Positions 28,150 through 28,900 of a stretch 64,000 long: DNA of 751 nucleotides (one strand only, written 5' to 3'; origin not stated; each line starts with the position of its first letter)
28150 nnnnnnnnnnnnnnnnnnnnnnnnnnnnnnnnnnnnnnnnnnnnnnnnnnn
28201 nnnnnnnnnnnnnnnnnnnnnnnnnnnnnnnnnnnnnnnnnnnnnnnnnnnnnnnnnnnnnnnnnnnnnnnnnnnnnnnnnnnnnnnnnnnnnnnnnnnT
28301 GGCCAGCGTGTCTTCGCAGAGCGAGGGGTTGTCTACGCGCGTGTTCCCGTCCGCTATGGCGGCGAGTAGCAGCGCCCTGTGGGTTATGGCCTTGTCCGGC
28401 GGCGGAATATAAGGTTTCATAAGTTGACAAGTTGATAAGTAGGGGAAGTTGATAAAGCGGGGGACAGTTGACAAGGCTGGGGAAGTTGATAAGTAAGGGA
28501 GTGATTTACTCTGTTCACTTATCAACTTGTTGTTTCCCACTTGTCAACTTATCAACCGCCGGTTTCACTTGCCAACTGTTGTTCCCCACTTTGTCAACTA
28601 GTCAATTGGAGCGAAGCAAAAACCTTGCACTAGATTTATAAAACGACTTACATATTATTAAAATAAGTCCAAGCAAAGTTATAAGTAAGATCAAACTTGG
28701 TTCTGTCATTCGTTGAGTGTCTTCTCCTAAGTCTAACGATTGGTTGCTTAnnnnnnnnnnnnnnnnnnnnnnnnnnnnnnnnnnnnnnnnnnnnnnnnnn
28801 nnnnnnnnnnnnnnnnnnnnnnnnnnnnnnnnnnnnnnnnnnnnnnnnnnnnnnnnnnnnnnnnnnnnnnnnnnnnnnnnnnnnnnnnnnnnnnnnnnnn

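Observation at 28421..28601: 180-bp imperfect palindrome made of 5+5 inverted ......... words between aroA and the inserted cassette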

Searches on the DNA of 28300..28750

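Call 78: search_rna_families(source=window, start=28300, end=28750, threshold=evalue, max_evalue=1)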
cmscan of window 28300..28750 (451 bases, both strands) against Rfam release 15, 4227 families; matches with E-value up to 1: 2.
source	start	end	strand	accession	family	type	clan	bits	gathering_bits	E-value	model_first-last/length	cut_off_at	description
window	28468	28547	+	RF03598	MIR6024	Gene; miRNA;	-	20.7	72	0.11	1-99/99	no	MIR6024 microRNA precursor family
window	28476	28536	+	RF03778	mir-483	Gene; miRNA;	-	20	60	0.33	1-75/75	no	mir-483 microRNA precursor family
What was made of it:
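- On Any Rfam RNA family: A permissive search of 28300-28750 gives two chance miRNA-precursor hits, at 20-21 bits against cut-offs of 60-72 (call 78).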
